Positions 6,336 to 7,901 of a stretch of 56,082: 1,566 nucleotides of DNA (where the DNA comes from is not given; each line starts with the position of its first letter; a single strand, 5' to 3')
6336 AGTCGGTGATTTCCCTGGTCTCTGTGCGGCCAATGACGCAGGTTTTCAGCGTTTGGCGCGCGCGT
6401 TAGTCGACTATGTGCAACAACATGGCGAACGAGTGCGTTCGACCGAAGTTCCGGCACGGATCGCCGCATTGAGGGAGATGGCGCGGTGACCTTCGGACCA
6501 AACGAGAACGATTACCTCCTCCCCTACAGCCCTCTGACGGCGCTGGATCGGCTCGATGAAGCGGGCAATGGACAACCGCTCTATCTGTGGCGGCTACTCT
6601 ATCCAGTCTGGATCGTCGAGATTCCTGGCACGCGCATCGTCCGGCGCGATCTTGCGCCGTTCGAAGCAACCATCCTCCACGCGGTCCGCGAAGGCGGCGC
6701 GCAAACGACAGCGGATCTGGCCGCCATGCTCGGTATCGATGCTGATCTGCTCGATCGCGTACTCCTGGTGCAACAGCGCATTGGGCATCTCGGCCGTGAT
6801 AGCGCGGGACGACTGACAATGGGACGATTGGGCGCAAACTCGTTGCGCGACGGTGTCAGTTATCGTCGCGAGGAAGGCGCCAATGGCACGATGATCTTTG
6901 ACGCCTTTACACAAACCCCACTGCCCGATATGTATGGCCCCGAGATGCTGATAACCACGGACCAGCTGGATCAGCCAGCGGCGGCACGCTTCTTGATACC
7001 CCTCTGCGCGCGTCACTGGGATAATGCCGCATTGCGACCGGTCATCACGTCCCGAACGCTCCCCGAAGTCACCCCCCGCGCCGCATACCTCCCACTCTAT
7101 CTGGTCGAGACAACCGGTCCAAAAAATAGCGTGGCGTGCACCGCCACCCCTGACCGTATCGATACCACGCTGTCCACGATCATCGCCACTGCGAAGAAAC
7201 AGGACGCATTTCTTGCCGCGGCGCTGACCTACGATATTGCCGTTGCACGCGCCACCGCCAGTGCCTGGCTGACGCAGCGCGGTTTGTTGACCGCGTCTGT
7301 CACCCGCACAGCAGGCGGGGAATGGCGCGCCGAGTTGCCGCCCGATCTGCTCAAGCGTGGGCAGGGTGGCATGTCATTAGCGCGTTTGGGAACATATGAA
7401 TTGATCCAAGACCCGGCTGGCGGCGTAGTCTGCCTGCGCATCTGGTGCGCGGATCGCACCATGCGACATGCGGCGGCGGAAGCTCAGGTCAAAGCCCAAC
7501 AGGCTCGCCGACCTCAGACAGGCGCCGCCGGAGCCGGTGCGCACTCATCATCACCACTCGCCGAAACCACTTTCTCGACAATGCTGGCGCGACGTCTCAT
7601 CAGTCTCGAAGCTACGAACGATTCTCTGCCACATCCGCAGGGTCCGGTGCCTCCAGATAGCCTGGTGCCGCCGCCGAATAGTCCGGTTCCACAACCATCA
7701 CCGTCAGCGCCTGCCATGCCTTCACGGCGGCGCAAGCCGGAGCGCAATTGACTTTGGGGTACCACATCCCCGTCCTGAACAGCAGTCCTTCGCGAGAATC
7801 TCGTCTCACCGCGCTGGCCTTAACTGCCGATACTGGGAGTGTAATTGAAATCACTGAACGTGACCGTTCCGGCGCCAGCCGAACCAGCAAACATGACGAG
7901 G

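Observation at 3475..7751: Upf1/DNA2-like SF1B helicase with novel N-terminal domain, translationally coupled to an unknown wHTH/Pro-rich protein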

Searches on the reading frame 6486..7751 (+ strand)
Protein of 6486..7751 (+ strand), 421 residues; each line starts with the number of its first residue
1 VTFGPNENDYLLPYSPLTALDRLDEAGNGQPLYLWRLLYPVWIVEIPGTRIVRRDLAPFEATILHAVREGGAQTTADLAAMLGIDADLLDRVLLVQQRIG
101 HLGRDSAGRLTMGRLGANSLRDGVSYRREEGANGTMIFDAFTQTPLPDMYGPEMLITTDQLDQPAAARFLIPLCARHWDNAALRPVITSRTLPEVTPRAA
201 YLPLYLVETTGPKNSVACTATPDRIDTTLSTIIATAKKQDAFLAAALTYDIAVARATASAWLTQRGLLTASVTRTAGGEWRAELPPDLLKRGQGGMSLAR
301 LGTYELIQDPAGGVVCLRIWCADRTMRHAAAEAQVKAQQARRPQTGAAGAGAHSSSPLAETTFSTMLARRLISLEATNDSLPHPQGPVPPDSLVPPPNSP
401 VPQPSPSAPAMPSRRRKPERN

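Call 8: search_protein_families(library=padloc, proteins=[window:6486-7751:+], max_evalue=0.1)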
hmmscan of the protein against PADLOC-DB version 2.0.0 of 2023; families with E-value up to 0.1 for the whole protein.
window:6486-7751:+ (421 aa): 1 family
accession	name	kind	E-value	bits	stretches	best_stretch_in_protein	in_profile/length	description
PDLC03922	MkoB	-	6.3e-08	30.3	1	37-154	8-124/610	-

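Call 9: search_protein_families(library=pfam, proteins=[window:6486-7751:+], max_evalue=0.01)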
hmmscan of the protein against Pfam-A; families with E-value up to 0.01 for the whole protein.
window:6486-7751:+ (421 aa): 0 families

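Call 10: search_protein_families(library=ncbifam, proteins=[window:6486-7751:+], max_evalue=0.01)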
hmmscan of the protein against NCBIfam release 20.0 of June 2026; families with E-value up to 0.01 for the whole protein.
window:6486-7751:+ (421 aa): 0 families

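Call 12: find_homologous_proteins(query=window:6486-7751:+)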
Query window:6486-7751:+ (421 aa): 3 proteins with E <= 0.001 among 8000 candidates.
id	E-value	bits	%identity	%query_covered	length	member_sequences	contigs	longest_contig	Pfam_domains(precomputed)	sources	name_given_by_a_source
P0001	1.3e-277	938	100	100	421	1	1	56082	-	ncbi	-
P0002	2.6e-214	730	80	100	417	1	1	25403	-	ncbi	-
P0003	8.3e-103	363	52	80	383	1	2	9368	-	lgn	-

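Call 16: find_encoding_contigs(protein=P0002, flank=10000)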
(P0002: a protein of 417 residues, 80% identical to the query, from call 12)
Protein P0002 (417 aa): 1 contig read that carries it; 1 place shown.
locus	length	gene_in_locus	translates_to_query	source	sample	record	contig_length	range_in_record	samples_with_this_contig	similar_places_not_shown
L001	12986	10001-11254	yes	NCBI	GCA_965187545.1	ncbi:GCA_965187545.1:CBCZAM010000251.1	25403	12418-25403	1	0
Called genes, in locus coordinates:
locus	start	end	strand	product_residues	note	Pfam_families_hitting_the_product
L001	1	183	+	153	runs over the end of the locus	-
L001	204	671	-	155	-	PF09579:Spore_YtfJ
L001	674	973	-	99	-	-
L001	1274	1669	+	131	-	-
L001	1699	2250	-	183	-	PF09350:DJC28_CD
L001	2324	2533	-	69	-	-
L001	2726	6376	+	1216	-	PF02463:SMC_N, PF13175:AAA_15, PF13476:AAA_23, PF06470:SMC_hinge, PF13304:AAA_21 (weak)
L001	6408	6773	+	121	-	PF01588:tRNA_bind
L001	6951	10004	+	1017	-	PF13086:AAA_11, PF13245:AAA_19, PF13604:AAA_30, PF13086:AAA_11, PF13087:AAA_12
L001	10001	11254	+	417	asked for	-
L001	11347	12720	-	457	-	PF13385:Laminin_G_3 (weak)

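Call 17: find_encoding_contigs(protein=P0003, flank=10000)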
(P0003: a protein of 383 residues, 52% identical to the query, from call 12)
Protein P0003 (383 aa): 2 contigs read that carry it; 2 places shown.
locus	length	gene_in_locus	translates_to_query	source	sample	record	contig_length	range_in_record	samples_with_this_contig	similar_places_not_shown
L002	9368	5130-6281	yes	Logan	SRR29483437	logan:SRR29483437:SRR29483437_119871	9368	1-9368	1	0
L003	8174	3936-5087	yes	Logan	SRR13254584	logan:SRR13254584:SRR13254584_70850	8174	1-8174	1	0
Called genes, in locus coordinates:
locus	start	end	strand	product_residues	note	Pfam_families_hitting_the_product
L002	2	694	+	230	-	?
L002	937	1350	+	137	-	PF00578:AhpC-TSA, PF08534:Redoxin (faint), PF13911:AhpC-TSA_2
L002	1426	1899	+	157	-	-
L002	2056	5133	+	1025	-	PF13086:AAA_11, PF13245:AAA_19, PF13604:AAA_30, PF13086:AAA_11, PF13087:AAA_12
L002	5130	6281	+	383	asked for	-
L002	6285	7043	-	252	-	PF03551:PadR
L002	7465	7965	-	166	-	-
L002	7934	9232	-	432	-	PF04471:Mrr_cat, PF02374:ArsA_ATPase (weak), PF09140:MipZ (weak), PF10609:ParA (weak), PF13614:AAA_31, PF01656:CbiA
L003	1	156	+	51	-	?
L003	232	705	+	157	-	-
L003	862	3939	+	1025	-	PF13086:AAA_11, PF13245:AAA_19, PF13604:AAA_30, PF13086:AAA_11, PF13087:AAA_12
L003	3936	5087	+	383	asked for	-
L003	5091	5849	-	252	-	PF03551:PadR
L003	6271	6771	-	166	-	-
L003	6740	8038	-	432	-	PF04471:Mrr_cat, PF02374:ArsA_ATPase (weak), PF09140:MipZ (weak), PF10609:ParA (weak), PF13614:AAA_31, PF01656:CbiA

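Call 21: predict_structure(alignment_id=A1)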
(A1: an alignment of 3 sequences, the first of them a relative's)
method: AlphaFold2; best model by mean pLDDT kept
length: 421 residues; sequences in the alignment: 3
mean_pLDDT: 37.5   pTM: 0.27
mean pLDDT of the five models: 37.5, 36.9, 36.3, 35.4, 34.3
residues with pLDDT >= 90: 0; 70-90: 29; 50-70: 35; < 50: 357
segments of 3 or more residues with pLDDT < 50: 1-58, 122-125, 127-421
pLDDT, mean of each block of 10 residues (from residue 1): 24 29 31 27 29 46 71 77 62 61 81 65 45 26 26 33 36 37 36 33 32 28 33 40 31 35 37 34 38 27 30 29 32 34 29 28 31 26 31 33 32 31 29
secondary structure, 60 per line:
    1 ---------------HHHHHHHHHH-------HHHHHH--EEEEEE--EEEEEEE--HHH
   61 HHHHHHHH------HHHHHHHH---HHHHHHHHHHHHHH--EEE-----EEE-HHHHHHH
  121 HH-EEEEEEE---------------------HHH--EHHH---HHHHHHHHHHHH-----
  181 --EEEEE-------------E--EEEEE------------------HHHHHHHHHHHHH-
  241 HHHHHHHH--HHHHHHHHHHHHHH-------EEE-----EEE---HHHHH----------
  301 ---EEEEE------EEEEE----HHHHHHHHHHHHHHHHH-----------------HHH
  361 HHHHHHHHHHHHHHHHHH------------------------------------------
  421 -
elements in order: H16-25 H33-38 E41-46 E49-55 H58-68 H75-82 H86-99 E102-104 E110-112 H114-122 E124-130 H164-175 E183-187 E204-208 H227-239 H241-248 H251-264 E272-274 E280-282 H286-290 E304-308 E315-319 H324-340 H358-378

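Call 24: search_protein_representatives(alignment_id=A1)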
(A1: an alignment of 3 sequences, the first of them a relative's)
Query: 3 sequences, 419 profile positions. Proteins with E-value up to 0.001 (for the whole library): 143; up to 1e-10: 96; up to 1e-30: 3. The best 143 are listed.
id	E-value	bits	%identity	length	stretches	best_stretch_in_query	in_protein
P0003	8.7e-202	687.0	-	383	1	1-401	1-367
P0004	2.3e-36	142.1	-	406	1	12-347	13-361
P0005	1.3e-31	126.4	-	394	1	11-355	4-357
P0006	7.4e-29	117.4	-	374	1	14-336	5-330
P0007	1.3e-28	116.6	-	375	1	28-349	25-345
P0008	1.3e-28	116.6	-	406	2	12-155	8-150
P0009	1.7e-28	116.1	-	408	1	11-355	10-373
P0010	2.2e-26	109.2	-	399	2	8-153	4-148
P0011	3.0e-26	108.7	-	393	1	30-356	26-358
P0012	6.4e-25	104.4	-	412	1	13-348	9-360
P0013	1.5e-24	103.2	-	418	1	14-344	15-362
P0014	1.7e-24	103.0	-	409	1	6-333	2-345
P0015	1.3e-23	100.0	-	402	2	6-151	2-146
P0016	1.4e-23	99.9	-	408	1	10-339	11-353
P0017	1.8e-23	99.6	-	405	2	13-159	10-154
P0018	2.0e-23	99.5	-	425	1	16-346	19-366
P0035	1.4e-19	86.8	-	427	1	14-350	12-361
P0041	1.2e-18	83.8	-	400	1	29-372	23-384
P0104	4.9e-10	55.3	-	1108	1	20-337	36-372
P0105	9.6e-10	54.4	-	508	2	200-351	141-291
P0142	5.8e-04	35.3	-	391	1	29-162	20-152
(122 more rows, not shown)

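Call 29: search_solved_structures(query=A2, max_evalue=1)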
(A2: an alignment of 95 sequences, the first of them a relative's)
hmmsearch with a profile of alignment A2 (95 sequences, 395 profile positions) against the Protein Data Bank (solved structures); distinct sequences matched with E-value up to 1: 27.
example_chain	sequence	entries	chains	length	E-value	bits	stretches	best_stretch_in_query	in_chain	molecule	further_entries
2h09_A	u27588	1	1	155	0.01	17.9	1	46-119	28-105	Transcriptional regulator mntR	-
2g7u_A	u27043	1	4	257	0.014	17.4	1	71-110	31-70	transcriptional regulator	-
3bpv_A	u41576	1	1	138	0.076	15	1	72-104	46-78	Transcriptional regulator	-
3bpx_A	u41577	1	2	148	0.086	14.9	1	72-104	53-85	Transcriptional regulator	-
8pqm_A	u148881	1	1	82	0.1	14.6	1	53-105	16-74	FadR family transcriptional regulator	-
7bqq_A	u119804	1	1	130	0.11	14.5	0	335-385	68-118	Gogy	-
2w29_A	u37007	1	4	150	0.12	14.4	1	51-105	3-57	PROBABLE TRANSCRIPTIONAL REGULATORY PROTEIN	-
2w25_A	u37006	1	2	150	0.13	14.3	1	51-105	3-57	PROBABLE TRANSCRIPTIONAL REGULATORY PROTEIN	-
8bif_A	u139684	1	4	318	0.13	14.3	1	66-110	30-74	methyltransferase Plu4892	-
2vbw_A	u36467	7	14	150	0.13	14.2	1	51-105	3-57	TRANSCRIPTIONAL REGULATORY PROTEIN | PROBABLE TRANSCRIPTIONAL REGULATORY PROTEIN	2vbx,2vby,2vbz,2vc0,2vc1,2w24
3bh0_A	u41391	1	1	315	0.15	14.1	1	294-386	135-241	DNAB-LIKE REPLICATIVE HELICASE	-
3lst_A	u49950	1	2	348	0.17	13.9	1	70-113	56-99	CalO1 Methyltransferase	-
2ivm_A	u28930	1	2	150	0.18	13.8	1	51-105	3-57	TRANSCRIPTIONAL REGULATORY PROTEIN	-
7bhy_A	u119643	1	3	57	0.25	13.3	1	359-385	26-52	Deoxyribonucleoside regulator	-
3bgw_A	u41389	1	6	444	0.27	13.2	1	295-386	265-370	DNAB-Like Replicative Helicase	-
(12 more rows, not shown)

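Call 30: search_protein_families(library=padloc, alignment_id=A2, max_evalue=0.01)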
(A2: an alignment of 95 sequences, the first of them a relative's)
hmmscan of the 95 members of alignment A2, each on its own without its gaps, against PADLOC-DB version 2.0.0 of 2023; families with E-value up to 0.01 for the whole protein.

A. member 1, P0001 (421 aa): 1 family
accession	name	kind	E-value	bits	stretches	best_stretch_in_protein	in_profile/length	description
PDLC03922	MkoB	-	6.3e-08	30.3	1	37-154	8-124/610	-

B. families by the number of members that match (of 95 scanned): 7 families
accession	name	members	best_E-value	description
PDLC03922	MkoB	95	9.4e-20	-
PDLC03923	MkoB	64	2.3e-10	-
PDLC01044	Csa3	2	0.0022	Type I-A associated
PDLC02976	WH_III-A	1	0.0025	-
PDLC01879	CARF3--CARF_TM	1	0.0034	-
PDLC04277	PDC-M02A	1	0.0075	-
PDLC04615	PDC-M38B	1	0.0082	-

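Call 31: search_protein_families(library=padloc, proteins=[P0004, P0005, P0006, P0009, P0012, P0018, P0035, P0041, P0104, P0105], max_evalue=0.001)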
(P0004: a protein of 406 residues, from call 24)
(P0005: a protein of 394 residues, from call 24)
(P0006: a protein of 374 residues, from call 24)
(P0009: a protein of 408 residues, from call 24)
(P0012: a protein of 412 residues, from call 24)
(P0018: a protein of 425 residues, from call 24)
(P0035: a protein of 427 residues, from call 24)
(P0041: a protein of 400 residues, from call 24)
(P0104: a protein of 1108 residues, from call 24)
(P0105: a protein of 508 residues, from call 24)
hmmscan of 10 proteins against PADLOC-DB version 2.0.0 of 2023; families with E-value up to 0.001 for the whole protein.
P0004 (406 aa): 2 families
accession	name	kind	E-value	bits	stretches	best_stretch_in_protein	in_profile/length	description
PDLC03922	MkoB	-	3.1e-10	38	1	37-220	7-204/610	-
PDLC03923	MkoB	-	3.7e-05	20.8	1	75-148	52-130/454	-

P0005 (394 aa): 1 family
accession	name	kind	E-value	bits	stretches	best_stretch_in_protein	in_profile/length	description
PDLC03922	MkoB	-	1.1e-12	46.1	1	29-261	7-256/610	-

P0006 (374 aa): 2 families
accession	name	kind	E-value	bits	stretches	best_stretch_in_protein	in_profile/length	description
PDLC03922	MkoB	-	8.3e-10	36.5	1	29-137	9-123/610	-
PDLC03923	MkoB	-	0.00011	19.3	1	54-149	41-144/454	-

P0009 (408 aa): 1 family
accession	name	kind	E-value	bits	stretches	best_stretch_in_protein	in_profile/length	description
PDLC03922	MkoB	-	3.4e-12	44.4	1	36-170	8-145/610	-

P0012 (412 aa): 1 family
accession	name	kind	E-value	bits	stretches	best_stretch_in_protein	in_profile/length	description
PDLC03922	MkoB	-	5.1e-12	43.8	1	31-223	7-203/610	-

P0018 (425 aa): 1 family
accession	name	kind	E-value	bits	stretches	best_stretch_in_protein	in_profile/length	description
PDLC03922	MkoB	-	1.2e-11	42.6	1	39-267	7-243/610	-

P0035 (427 aa): 1 family
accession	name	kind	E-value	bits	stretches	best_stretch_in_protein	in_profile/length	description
PDLC03922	MkoB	-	2.8e-10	38.1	1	32-159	6-124/610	-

P0041 (400 aa): 2 families
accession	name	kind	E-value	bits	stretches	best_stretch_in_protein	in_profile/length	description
PDLC03922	MkoB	-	9.5e-12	43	1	28-265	5-251/610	-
PDLC03923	MkoB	-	6.9e-05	19.9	1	29-147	13-135/454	-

P0104 (1108 aa): 1 family
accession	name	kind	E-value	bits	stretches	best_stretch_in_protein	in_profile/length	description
PDLC03922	MkoB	-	2.2e-08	31.9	1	53-245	7-209/610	-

P0105 (508 aa): 0 families

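Call 36: find_homologous_proteins(query=A2, max_evalue=0.00001)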
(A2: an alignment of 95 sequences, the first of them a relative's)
Query A2 (95 sequences) (421 aa, profile of the alignment): 4 proteins with E <= 0.00001 among 8000 candidates.
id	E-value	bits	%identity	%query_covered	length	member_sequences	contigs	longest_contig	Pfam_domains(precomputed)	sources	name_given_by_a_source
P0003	2.2e-79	285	52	80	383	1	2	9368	-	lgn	-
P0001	1.5e-75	273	100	100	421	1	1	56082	-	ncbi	-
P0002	1.0e-74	270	80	100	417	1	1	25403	-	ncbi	-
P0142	1.7e-55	207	27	29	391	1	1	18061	-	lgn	-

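Call 37: find_encoding_contigs(protein=P0142, flank=10000)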
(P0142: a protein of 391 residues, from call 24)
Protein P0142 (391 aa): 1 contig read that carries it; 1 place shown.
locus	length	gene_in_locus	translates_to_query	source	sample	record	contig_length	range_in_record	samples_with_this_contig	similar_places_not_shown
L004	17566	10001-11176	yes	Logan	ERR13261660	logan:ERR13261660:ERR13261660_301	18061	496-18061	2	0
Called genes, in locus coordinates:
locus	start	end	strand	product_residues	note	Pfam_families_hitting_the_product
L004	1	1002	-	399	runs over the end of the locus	PF00190:Cupin_1, PF05899:Cupin_3 (faint), PF02311:AraC_binding (faint), PF07883:Cupin_2, PF00190:Cupin_1, PF07883:Cupin_2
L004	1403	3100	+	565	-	-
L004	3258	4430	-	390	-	PF02342:TerD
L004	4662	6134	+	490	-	PF08378:NERD, PF00069:Pkinase, PF07714:PK_Tyr_Ser-Thr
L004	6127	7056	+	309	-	PF06293:Kdo (faint), PF00069:Pkinase, PF01636:APH (faint), PF07714:PK_Tyr_Ser-Thr, PF03109:ABC1 (weak)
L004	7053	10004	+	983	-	PF00580:UvrD-helicase (faint), PF13086:AAA_11, PF13245:AAA_19 (weak), PF13604:AAA_30 (weak), PF13087:AAA_12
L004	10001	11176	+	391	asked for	-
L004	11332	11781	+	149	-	PF03682:UPF0158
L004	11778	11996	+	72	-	-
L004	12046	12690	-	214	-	PF00440:TetR_N, PF16925:TetR_C_13 (weak)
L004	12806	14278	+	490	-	PF00083:Sugar_tr, PF07690:MFS_1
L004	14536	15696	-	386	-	PF00291:PALP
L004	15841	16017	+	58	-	-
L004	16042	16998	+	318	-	PF00528:BPD_transp_1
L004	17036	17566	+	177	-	?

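Call 38: find_encoding_contigs(protein=P0004, flank=10000)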
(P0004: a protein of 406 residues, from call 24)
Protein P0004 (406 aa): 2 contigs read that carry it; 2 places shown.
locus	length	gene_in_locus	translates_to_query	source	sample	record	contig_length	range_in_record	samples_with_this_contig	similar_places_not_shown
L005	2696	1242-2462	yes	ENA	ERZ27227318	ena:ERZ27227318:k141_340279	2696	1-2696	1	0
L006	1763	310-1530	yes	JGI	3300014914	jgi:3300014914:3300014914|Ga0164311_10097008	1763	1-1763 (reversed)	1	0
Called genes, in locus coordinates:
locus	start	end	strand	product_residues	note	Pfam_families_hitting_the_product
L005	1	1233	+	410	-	?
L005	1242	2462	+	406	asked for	-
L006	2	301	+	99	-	?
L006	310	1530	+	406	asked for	-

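Call 39: find_encoding_contigs(protein=P0005, flank=10000, max_places=3)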
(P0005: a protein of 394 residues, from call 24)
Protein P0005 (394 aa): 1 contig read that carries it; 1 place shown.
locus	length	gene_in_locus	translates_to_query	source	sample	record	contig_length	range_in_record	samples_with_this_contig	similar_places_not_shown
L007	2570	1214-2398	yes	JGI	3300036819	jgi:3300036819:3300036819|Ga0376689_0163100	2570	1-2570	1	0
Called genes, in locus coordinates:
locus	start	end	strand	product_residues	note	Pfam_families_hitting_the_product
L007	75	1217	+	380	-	PF13604:AAA_30 (weak), PF13086:AAA_11, PF13087:AAA_12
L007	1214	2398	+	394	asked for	-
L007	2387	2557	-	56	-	-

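Call 40: find_encoding_contigs(protein=P0009, flank=10000, max_places=3)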
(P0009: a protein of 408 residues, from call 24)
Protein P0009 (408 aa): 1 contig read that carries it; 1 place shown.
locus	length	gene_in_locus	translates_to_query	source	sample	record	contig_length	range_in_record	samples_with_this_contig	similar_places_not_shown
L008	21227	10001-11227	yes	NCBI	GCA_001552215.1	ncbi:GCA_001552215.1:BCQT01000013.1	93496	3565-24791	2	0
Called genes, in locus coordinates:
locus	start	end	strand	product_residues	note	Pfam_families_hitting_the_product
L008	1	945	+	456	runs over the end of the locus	PF01654:Cyt_bd_oxida_I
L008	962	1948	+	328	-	PF02322:Cyt_bd_oxida_II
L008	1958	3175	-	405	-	PF00067:p450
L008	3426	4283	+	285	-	PF13560:HTH_31, PF01381:HTH_3, PF19054:DUF5753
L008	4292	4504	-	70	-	PF04149:DUF397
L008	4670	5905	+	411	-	PF00486:Trans_reg_C (weak), PF03704:BTAD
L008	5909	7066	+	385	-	-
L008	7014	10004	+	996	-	PF01443:Viral_helicase1 (faint), PF13086:AAA_11, PF13245:AAA_19 (weak), PF13604:AAA_30 (weak), PF13086:AAA_11, PF13087:AAA_12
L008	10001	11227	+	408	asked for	-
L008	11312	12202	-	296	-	PF02668:TauD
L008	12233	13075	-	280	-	PF00528:BPD_transp_1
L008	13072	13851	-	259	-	PF00005:ABC_tran, PF13304:AAA_21 (faint)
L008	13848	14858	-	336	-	PF13379:NMT1_2 (weak)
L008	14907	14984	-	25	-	-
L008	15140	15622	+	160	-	PF06983:3-dmu-9_3-mt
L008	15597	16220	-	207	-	PF00571:CBS, PF04972:BON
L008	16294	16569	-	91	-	PF19812:DUF6295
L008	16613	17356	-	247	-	PF01738:DLH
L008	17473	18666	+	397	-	PF09375:Peptidase_M75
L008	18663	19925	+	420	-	PF04261:Dyp_perox_N, PF20628:Dyp_perox_C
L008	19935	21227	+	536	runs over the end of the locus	PF04185:Phosphoesterase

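Call 41: find_encoding_contigs(protein=P0018, flank=10000, max_places=3)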
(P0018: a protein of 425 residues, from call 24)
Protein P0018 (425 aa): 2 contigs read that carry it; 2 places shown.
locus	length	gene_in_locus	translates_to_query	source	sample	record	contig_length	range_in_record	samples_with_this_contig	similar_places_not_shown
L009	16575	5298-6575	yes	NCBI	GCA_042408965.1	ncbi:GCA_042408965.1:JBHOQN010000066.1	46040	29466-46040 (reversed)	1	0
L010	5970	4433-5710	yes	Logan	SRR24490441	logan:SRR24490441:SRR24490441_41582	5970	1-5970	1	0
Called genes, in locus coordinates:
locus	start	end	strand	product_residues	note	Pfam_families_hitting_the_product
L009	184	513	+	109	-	PF19493:Trypco1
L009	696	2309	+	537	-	PF13365:Trypsin_2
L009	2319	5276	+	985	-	PF13086:AAA_11, PF13245:AAA_19, PF13604:AAA_30, PF01443:Viral_helicase1 (faint), PF13087:AAA_12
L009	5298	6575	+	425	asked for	-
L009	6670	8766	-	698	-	PF00676:E1_dh, PF02779:Transket_pyr, PF02780:Transketolase_C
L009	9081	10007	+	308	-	PF00676:E1_dh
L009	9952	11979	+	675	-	PF02449:Glyco_hydro_42, PF08532:Glyco_hydro_42M, PF08533:Glyco_hydro_42C (weak)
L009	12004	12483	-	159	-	PF00293:NUDIX, PF14815:NUDIX_4 (weak)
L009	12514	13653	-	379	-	PF04909:Amidohydro_2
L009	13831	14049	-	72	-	PF03459:TOBE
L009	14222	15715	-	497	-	PF00171:Aldedh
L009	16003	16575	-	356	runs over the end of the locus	PF02729:OTCace_N, PF00185:OTCace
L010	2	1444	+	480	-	?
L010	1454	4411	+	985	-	PF13086:AAA_11, PF13245:AAA_19, PF13604:AAA_30, PF01443:Viral_helicase1 (faint), PF13087:AAA_12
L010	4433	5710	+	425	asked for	-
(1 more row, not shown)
